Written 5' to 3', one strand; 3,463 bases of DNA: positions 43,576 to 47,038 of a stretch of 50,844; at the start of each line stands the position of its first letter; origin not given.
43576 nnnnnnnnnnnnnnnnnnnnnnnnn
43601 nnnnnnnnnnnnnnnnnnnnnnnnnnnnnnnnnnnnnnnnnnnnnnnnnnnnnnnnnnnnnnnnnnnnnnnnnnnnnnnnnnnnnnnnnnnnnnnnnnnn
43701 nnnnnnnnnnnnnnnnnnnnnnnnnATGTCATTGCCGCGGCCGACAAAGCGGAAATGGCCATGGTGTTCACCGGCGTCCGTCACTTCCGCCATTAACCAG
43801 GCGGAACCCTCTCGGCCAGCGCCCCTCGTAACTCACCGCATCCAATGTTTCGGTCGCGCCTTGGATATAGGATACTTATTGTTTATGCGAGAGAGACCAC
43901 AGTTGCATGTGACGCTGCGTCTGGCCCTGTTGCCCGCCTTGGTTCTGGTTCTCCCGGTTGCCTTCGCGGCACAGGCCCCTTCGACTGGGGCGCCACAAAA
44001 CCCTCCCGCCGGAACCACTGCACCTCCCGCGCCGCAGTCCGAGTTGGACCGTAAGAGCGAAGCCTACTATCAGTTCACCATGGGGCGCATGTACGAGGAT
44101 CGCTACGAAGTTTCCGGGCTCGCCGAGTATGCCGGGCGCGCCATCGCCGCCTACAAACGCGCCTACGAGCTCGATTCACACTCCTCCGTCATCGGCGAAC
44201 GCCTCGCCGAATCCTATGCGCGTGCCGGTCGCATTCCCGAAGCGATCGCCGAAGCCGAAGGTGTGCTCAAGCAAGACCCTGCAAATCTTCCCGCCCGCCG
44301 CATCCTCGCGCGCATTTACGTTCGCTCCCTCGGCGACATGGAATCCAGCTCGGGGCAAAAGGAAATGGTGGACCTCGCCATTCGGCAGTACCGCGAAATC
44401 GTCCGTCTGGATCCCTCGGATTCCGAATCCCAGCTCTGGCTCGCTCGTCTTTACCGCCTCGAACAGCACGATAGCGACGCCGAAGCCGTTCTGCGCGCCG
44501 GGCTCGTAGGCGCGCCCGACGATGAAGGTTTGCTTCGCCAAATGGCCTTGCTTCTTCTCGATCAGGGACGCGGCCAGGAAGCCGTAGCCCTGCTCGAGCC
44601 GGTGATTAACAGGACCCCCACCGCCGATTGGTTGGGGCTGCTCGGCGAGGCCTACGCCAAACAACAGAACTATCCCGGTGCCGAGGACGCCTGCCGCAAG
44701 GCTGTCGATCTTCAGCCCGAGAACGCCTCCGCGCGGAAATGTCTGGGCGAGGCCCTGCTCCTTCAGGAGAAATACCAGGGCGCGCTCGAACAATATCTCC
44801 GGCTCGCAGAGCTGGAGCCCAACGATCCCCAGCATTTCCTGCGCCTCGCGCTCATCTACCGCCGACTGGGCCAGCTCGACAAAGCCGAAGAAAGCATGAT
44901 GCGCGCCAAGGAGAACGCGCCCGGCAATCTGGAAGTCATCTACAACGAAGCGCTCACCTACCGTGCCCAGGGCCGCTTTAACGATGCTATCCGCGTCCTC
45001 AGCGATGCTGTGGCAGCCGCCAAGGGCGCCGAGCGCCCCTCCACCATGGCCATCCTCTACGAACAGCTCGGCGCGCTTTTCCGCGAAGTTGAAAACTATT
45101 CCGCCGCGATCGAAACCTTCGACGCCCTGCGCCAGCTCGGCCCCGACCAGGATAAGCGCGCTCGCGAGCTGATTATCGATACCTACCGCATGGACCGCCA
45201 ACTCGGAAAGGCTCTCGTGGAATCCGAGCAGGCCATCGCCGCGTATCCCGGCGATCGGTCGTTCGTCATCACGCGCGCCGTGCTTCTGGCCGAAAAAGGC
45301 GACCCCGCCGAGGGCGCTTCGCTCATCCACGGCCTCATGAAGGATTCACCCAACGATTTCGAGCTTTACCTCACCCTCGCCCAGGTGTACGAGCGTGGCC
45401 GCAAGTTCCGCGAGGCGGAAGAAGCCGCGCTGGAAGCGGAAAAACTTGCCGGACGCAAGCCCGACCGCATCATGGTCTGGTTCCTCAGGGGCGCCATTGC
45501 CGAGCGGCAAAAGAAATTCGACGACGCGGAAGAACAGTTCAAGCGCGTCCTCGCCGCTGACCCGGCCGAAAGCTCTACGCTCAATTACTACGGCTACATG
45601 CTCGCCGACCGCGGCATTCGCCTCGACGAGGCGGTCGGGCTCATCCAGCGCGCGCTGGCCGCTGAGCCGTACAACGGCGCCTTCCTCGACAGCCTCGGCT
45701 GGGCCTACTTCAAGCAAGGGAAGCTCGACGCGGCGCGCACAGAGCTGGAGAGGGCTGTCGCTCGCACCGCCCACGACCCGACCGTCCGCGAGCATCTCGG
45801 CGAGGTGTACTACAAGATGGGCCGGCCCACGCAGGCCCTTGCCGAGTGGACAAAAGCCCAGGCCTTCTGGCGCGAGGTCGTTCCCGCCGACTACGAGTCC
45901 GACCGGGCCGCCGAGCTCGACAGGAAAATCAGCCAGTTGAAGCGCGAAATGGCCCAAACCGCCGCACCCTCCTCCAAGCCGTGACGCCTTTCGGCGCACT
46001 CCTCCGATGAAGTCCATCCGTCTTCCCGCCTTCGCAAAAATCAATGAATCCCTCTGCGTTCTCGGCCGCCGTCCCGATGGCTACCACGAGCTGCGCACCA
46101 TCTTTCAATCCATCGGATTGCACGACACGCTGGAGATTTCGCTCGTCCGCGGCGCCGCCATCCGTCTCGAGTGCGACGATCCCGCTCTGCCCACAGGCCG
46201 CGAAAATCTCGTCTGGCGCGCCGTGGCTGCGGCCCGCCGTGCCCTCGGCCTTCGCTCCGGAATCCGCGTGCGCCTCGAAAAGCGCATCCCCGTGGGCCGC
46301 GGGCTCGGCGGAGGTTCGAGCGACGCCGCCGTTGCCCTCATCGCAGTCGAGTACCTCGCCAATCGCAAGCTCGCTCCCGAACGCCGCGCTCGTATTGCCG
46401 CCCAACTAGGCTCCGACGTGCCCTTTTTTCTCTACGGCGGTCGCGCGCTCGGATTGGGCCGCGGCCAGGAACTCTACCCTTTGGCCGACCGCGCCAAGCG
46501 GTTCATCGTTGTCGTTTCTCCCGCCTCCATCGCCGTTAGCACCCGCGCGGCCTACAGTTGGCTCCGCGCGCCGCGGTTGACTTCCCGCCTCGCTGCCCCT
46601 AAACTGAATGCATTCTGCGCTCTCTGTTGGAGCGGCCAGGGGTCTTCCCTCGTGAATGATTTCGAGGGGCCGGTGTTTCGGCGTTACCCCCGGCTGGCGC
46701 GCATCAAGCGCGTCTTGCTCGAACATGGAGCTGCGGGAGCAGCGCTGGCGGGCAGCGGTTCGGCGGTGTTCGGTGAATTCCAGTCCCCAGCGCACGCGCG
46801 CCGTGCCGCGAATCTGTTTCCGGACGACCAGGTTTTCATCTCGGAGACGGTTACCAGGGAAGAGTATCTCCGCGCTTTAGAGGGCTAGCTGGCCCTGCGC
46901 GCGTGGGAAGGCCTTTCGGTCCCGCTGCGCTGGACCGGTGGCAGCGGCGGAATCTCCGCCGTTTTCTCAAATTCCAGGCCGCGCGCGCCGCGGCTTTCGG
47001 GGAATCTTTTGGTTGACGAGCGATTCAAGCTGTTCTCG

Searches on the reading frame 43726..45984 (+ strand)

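Call 8: search_protein_families(library=pfam, proteins=[window:43726-45984:+], max_evalue=0.01)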
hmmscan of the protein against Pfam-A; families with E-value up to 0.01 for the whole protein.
window:43726-45984:+ (752 aa): 29 families (the best 25 are shown)
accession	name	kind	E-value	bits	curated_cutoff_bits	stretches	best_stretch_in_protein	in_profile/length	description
PF13432.12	TPR_16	-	4e-47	158.6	32.7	8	273-334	3-65/65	Tetratricopeptide repeat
PF07719.23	TPR_2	-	1.4e-42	140.7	27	4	301-333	2-34/34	Tetratricopeptide repeat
PF14559.12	TPR_19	-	6.4e-39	132.6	25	9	632-687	6-61/68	Tetratricopeptide repeat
PF13428.12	TPR_14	-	7e-39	128.7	23.5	4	654-693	4-43/44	Tetratricopeptide repeat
PF13431.12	TPR_17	-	2e-34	115.4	24.4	1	357-389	2-34/34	Tetratricopeptide repeat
PF00515.34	TPR_1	-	1.2e-31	107.6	27.8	2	300-333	1-34/34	Tetratricopeptide repeat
PF13424.12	TPR_12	-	1.3e-26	93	30.1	5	372-433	7-76/77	Tetratricopeptide repeat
PF12895.13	ANAPC3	-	3.6e-25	88.5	27.2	1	633-706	5-77/82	Anaphase-promoting complex, cyclosome, subunit 3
PF13414.12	TPR_11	-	4.3e-25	87.6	26.8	3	660-699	3-42/42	TPR repeat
PF13181.12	TPR_8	-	3.6e-24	83.3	25.7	1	372-400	5-33/34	Tetratricopeptide repeat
PF23914.1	TPR_CcmH_CycH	-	1.1e-23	84.2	42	3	577-676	45-146/158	Cytochrome c-type biogenesis protein H TPR domain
PF20308.4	TPR-S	-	1.2e-17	64.7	27.6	1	261-313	14-64/102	Tetratricopeptide Repeats-Sensor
PF13174.12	TPR_6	-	3.2e-14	52.9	26.3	0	371-400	3-32/33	Tetratricopeptide repeat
PF13374.12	TPR_10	-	3.7e-14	52.6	27.5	1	654-680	5-31/42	Tetratricopeptide repeat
PF13176.12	TPR_7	-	8.3e-14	50.9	27.9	0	303-333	2-34/36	Tetratricopeptide repeat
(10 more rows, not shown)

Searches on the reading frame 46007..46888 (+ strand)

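Call 8: search_protein_families(library=pfam, proteins=[window:46007-46888:+], max_evalue=0.01)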
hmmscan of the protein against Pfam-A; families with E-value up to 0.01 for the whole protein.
window:46007-46888:+ (293 aa): 2 families
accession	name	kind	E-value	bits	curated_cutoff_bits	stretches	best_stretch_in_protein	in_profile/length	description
PF00288.32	GHMP_kinases_N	-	1.2e-18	67.6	22.3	1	67-145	1-87/87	GHMP kinases N terminal domain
PF08544.19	GHMP_kinases_C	-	1.2e-09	38.8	21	1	217-269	23-77/85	GHMP kinases C terminal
